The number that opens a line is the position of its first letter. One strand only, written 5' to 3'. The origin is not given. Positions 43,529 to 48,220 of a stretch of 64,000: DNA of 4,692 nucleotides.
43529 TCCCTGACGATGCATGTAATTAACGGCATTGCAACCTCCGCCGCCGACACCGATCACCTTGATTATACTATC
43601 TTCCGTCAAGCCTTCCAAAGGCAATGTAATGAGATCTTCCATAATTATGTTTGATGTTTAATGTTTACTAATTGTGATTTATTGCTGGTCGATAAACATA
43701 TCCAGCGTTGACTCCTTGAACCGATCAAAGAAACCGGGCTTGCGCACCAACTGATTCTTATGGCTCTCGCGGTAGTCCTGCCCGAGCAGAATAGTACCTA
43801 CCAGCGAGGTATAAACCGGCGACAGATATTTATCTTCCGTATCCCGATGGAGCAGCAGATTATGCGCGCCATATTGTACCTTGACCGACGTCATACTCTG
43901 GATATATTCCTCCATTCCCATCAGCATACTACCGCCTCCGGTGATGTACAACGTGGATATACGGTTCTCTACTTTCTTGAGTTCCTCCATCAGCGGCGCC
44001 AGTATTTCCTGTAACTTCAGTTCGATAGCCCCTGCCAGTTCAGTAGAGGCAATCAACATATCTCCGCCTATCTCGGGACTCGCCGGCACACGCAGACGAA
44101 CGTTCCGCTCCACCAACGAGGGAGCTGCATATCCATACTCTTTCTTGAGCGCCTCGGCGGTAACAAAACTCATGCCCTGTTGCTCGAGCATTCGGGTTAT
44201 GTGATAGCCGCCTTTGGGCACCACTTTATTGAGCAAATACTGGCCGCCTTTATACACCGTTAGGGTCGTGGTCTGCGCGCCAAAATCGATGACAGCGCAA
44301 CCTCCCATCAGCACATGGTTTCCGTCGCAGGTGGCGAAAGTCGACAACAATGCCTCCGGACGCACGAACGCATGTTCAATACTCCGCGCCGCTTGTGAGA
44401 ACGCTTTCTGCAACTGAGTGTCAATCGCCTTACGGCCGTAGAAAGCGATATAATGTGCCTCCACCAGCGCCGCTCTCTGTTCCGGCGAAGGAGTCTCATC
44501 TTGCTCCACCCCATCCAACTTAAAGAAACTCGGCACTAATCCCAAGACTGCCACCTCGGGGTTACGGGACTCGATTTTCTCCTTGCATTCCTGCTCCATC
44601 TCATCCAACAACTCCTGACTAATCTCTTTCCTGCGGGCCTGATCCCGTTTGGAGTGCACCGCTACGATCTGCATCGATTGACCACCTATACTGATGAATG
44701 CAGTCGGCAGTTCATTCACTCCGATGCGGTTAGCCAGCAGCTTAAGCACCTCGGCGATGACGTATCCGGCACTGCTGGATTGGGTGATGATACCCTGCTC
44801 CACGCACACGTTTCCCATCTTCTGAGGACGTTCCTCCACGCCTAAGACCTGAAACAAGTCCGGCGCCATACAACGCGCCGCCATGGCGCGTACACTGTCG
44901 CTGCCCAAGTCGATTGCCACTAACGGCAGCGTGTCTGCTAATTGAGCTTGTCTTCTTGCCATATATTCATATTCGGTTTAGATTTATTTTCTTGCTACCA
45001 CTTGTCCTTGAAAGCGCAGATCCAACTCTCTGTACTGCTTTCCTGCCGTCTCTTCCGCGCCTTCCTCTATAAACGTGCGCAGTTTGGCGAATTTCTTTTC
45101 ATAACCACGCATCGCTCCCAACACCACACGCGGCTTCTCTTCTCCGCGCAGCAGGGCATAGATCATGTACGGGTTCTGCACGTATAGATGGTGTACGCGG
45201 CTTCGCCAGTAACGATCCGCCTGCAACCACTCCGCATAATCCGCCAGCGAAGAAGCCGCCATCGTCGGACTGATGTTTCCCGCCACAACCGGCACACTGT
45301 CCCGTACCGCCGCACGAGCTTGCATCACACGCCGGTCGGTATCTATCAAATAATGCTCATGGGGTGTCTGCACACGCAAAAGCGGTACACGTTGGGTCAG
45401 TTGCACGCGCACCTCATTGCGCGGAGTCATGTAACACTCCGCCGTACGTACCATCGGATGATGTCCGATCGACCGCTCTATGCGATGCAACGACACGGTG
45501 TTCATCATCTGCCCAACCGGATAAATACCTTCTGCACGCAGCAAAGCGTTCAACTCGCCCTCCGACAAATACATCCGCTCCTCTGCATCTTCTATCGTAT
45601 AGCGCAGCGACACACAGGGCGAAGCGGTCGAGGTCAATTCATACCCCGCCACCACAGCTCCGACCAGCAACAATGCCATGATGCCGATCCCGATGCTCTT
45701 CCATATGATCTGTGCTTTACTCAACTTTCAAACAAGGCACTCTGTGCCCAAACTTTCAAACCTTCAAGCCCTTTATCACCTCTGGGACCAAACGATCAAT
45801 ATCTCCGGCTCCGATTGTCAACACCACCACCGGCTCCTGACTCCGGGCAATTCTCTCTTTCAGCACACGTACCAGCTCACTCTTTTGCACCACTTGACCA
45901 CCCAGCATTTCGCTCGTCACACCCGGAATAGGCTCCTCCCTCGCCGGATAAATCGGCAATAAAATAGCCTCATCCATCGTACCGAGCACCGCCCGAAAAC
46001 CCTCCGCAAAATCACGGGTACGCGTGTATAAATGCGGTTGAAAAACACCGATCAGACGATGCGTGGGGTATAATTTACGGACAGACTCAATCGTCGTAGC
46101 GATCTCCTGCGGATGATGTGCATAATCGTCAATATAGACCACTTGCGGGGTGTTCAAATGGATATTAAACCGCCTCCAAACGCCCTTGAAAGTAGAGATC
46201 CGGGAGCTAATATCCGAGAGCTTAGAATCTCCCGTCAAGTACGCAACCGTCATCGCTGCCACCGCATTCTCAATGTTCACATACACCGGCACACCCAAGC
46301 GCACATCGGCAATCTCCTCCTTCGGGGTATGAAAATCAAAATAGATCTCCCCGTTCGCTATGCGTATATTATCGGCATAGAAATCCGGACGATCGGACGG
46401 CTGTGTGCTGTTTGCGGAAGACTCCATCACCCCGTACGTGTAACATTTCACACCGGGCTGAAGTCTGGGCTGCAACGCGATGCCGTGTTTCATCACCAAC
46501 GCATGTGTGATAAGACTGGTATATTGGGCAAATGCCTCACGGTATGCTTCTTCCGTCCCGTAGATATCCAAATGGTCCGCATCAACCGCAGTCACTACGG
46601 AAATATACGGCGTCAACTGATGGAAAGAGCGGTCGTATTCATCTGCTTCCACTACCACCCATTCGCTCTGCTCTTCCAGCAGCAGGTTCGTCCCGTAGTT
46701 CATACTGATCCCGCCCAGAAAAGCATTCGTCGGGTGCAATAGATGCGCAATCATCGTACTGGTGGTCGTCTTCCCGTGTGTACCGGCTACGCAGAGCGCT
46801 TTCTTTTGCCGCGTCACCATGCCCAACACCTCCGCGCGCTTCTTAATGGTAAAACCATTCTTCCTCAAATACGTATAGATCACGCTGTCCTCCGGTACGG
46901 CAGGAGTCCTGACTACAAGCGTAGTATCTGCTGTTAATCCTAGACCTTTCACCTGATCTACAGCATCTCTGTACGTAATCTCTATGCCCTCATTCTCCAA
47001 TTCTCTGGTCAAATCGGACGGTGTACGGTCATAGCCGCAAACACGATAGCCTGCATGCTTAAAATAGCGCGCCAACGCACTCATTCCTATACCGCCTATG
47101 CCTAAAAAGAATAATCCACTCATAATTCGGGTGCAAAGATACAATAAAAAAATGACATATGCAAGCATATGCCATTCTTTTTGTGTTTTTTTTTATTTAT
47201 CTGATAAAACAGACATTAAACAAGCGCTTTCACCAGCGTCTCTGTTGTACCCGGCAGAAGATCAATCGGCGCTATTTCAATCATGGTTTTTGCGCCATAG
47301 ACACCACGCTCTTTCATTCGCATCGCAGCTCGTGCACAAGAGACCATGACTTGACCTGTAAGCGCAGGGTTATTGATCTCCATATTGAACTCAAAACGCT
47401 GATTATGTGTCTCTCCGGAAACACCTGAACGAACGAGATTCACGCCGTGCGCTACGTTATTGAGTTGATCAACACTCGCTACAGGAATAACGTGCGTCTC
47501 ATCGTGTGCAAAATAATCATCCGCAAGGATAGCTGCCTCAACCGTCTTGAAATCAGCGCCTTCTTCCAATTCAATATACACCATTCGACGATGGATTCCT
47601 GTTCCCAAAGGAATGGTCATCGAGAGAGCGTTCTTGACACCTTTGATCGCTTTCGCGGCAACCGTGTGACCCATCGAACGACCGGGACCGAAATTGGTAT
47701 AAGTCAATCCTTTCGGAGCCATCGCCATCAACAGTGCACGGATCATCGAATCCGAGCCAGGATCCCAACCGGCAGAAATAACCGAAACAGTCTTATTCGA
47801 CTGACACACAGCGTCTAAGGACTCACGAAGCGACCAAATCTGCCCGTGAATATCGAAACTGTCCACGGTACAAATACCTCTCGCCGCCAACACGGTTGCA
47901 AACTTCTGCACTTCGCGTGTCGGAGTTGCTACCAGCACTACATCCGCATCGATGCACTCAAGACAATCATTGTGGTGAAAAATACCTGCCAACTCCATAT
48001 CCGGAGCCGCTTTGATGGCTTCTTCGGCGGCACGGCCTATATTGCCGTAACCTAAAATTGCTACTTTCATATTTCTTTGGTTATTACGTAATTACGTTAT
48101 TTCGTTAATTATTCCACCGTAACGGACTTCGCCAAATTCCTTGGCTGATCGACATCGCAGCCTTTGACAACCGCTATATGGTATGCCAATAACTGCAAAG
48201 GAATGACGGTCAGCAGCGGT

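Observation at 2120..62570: Dispersed families of 7-8 bp short tandem repeat arrays at gene junctions and in-frame inside genes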

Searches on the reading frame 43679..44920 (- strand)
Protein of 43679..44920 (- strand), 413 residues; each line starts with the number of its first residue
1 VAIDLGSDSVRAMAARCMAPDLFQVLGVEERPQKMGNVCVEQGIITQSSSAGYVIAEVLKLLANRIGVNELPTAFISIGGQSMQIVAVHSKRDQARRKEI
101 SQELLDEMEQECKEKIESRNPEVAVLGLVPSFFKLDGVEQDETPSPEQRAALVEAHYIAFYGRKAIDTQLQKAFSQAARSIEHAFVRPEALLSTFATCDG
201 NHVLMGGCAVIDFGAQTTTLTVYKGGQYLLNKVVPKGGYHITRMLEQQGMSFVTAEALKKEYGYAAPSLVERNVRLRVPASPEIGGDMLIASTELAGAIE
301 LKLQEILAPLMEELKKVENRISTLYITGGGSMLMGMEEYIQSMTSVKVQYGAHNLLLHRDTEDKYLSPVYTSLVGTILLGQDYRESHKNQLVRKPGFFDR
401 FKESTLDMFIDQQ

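Call 58: search_protein_families(library=pfam, proteins=[window:43679-44920:-])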
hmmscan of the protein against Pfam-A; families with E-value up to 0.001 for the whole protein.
window:43679-44920:- (413 aa): 4 families
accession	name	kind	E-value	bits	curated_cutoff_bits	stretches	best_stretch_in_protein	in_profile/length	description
PF14450.12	FtsA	-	1.5e-16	61.4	31.8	1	209-375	1-127/127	Cell division protein FtsA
PF11104.14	PilM_2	-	1.7e-07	30.9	27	0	208-263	182-238/340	Type IV pilus assembly protein PilM;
PF06723.19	MreB_Mbl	-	6.3e-06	25.7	27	1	207-353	146-306/327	MreB/Mbl protein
PF21522.3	MreB-like_C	-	0.00017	22.6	27.8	0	247-335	30-118/123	Archaeal actin homologue MreB-like, C-terminal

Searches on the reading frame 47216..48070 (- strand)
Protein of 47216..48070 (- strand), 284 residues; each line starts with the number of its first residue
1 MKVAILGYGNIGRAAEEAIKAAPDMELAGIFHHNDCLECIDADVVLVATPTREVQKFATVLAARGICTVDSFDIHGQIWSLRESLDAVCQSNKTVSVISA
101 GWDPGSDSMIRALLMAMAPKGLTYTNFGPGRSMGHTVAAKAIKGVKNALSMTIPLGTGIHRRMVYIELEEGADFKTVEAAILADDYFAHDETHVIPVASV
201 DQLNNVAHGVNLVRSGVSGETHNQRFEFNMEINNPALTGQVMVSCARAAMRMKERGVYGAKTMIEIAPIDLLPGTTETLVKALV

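Call 55: find_encoding_contigs(protein=window:47216-48070:-, flank=10000, max_places=10)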
Protein window:47216-48070:- (284 aa): 4 contigs read that carry it; 4 places shown.
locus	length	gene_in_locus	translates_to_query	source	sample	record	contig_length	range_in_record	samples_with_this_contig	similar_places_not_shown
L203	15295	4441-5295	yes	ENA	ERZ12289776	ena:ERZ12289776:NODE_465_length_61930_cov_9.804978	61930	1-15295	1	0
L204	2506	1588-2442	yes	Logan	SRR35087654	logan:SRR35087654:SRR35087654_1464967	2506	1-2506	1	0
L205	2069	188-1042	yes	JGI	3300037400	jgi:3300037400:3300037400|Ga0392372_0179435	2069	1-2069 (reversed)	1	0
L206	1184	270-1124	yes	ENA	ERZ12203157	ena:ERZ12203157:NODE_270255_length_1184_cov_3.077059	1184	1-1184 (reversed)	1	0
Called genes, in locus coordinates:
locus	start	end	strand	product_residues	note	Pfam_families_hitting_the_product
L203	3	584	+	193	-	?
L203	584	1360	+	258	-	PF01678:DAP_epimerase, PF02567:PhzC-PhzF (weak), PF01678:DAP_epimerase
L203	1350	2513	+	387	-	PF00155:Aminotran_1_2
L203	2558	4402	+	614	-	PF13522:GATase_6, PF13537:GATase_7, PF01380:SIS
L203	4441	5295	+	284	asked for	PF16654:DAPDH_C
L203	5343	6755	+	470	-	PF01225:Mur_ligase, PF08245:Mur_ligase_M, PF02875:Mur_ligase_C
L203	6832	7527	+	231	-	-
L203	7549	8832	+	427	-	PF06723:MreB_Mbl (weak), PF11104:PilM_2 (faint), PF14450:FtsA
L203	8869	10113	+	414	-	PF00091:Tubulin, PF12327:FtsZ_C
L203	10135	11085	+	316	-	-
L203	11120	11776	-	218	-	PF09335:VTT_dom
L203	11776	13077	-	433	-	PF16980:CitMHS_2, PF03600:CitMHS (weak)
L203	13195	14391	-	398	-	PF00278:Orn_DAP_Arg_deC, PF02784:Orn_Arg_deC_N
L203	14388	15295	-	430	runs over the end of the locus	PF00696:AA_kinase, PF22468:ACT_9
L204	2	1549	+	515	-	?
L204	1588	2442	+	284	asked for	PF16654:DAPDH_C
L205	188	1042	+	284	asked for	PF16654:DAPDH_C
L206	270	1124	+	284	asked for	PF16654:DAPDH_C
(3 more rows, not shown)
